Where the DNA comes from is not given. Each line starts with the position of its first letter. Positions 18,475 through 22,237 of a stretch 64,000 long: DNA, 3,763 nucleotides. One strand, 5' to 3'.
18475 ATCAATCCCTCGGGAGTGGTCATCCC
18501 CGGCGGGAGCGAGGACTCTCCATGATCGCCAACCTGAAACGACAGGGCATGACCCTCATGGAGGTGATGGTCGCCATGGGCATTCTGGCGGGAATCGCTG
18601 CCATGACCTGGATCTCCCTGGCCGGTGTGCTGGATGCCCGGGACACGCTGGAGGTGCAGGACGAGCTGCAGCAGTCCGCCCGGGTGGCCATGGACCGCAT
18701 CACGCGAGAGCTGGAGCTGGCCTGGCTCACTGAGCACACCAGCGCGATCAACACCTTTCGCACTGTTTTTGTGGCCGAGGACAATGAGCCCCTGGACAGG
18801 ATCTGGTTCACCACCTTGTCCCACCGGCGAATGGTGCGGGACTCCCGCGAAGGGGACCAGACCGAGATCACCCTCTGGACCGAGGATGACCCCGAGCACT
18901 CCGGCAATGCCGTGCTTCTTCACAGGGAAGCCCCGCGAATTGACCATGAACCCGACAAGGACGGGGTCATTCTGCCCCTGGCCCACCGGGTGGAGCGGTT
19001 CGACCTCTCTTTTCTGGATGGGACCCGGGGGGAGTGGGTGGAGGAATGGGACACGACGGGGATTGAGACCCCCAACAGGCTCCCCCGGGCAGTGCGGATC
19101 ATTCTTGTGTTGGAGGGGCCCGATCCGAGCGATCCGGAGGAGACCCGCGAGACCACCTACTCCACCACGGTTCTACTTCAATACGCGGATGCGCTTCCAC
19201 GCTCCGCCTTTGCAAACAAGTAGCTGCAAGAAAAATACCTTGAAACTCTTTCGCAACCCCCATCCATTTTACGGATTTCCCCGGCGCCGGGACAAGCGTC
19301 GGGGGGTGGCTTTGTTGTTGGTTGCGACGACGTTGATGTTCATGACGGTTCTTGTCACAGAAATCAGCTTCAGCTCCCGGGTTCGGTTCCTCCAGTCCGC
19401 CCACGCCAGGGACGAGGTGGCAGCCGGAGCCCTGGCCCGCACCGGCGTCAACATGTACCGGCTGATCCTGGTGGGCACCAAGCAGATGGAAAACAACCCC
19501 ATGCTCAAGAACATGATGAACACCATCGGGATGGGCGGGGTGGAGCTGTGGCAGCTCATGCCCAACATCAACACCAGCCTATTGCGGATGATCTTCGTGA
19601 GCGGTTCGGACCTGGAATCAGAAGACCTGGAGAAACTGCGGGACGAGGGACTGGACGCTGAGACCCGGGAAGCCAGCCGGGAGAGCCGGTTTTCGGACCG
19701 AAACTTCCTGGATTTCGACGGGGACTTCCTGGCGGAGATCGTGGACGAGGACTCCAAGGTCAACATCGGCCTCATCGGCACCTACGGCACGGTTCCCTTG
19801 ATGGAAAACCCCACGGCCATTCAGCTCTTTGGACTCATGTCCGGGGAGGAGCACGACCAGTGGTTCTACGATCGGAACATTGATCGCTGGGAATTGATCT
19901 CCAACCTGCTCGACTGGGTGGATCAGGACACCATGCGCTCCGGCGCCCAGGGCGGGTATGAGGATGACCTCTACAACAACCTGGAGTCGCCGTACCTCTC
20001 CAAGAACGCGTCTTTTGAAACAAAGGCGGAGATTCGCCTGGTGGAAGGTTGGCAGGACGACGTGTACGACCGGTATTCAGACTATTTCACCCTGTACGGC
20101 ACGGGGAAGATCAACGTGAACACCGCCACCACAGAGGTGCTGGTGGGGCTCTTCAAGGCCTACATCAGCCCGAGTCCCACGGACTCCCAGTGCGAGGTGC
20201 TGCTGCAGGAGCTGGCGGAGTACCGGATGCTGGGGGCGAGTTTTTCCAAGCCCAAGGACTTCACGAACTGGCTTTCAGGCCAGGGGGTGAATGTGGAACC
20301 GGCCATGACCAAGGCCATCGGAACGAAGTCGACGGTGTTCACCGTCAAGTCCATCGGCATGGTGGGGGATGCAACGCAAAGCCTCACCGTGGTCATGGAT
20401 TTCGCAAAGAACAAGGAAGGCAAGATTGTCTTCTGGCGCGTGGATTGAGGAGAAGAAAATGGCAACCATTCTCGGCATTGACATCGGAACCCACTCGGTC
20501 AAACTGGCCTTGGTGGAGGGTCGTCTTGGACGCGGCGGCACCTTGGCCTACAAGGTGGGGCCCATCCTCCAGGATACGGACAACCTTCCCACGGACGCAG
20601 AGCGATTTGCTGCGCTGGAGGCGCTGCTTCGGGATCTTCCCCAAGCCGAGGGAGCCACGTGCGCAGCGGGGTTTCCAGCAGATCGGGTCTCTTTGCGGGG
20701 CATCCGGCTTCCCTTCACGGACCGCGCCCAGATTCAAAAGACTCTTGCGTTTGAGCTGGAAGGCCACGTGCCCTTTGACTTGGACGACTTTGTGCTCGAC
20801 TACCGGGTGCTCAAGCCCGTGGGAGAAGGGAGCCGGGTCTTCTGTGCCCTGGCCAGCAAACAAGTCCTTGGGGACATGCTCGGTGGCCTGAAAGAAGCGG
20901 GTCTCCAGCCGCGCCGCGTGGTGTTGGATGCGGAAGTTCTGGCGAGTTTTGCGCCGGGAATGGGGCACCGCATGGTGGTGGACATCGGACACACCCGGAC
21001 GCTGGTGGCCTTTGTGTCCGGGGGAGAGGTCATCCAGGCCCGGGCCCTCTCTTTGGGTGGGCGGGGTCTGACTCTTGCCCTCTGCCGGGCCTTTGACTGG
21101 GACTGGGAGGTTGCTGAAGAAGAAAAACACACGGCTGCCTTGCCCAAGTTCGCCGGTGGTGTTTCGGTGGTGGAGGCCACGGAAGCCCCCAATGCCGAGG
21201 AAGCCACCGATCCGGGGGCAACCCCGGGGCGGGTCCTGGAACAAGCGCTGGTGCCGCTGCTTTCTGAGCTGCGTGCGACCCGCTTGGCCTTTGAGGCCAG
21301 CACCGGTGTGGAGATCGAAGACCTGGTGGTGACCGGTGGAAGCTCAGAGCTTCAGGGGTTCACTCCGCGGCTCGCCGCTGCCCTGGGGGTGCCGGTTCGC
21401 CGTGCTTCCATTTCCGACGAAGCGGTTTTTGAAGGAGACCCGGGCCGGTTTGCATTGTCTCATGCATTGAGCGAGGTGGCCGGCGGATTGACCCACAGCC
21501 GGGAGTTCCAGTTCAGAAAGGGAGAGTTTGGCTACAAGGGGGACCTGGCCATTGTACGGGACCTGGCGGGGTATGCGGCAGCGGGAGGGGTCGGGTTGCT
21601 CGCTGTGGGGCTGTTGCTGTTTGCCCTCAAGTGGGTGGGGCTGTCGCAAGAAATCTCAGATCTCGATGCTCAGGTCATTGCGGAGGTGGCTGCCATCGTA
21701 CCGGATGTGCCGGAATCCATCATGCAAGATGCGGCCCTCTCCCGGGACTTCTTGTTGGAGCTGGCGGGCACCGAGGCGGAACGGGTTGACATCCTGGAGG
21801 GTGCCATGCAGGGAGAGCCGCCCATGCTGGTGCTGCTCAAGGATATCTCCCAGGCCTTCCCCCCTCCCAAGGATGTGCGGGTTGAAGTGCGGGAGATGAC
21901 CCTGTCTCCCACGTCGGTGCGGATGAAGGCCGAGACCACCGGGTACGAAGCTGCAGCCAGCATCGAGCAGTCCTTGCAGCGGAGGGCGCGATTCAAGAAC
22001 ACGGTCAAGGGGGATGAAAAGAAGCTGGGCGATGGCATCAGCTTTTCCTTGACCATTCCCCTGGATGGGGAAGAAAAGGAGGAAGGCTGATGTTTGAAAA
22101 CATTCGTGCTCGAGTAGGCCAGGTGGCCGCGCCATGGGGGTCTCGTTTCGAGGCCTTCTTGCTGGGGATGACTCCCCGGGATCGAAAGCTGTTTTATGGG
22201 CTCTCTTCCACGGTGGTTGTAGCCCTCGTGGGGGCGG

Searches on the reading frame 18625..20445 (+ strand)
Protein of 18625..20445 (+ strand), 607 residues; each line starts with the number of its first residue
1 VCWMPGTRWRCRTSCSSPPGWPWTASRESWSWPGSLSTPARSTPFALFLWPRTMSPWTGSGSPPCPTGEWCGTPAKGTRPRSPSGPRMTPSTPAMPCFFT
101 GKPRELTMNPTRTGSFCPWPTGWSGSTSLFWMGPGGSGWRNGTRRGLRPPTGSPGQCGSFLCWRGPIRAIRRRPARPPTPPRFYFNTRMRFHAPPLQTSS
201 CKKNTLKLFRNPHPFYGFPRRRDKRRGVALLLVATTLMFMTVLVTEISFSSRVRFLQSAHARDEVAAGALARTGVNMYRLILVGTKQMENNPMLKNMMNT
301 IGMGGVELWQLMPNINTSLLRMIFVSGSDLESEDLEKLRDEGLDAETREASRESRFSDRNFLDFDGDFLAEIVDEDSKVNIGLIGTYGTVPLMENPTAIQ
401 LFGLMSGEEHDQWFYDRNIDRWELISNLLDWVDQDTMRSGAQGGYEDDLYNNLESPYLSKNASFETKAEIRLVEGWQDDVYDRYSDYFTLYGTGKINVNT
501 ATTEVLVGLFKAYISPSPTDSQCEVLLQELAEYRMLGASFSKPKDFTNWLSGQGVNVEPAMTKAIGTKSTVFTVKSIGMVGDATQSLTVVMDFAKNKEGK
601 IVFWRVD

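Call 71: search_protein_families(library=pfam, proteins=[window:18625-20445:+], max_evalue=0.0001)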
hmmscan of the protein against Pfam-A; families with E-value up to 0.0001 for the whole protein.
window:18625-20445:+ (607 aa): 1 family
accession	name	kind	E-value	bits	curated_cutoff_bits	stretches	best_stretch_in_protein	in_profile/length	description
PF21687.3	T2SSK_1st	-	4.5e-10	40.7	26.2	1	423-491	39-105/107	Type II secretion system (T2SS), protein K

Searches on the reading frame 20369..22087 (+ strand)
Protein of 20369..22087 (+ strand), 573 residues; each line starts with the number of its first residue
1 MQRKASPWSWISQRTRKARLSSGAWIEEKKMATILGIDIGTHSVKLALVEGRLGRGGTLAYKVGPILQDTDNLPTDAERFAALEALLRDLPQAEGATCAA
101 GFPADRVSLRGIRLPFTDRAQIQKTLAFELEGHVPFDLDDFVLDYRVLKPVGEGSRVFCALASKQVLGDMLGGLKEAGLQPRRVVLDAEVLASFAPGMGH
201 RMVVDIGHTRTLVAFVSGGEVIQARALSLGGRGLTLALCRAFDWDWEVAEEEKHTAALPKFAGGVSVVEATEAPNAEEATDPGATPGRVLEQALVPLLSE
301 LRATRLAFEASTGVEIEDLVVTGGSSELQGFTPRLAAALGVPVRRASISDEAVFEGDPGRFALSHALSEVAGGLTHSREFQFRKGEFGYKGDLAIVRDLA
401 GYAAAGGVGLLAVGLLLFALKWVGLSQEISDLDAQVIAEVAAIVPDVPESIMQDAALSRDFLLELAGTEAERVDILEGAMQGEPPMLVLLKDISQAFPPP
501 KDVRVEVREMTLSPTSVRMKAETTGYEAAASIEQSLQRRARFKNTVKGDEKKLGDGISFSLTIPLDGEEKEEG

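Call 71: search_protein_families(library=pfam, proteins=[window:20369-22087:+], max_evalue=0.0001)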
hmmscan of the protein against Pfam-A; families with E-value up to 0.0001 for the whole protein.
window:20369-22087:+ (573 aa): 5 families
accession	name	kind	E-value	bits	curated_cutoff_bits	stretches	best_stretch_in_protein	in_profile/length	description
PF11104.14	PilM_2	-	1.2e-17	64.3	27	1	36-260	1-241/340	Type IV pilus assembly protein PilM;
PF00022.25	Actin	-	1.8e-07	30.5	27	1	185-243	128-188/410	Actin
PF14450.12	FtsA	-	3e-07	31.3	31.8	1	202-348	1-112/127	Cell division protein FtsA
PF06723.19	MreB_Mbl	-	3.5e-06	26.5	27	0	313-356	271-314/327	MreB/Mbl protein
PF05134.19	T2SSL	-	8.9e-06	25.7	25.5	1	85-191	35-138/231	Type II secretion system (T2SS), protein L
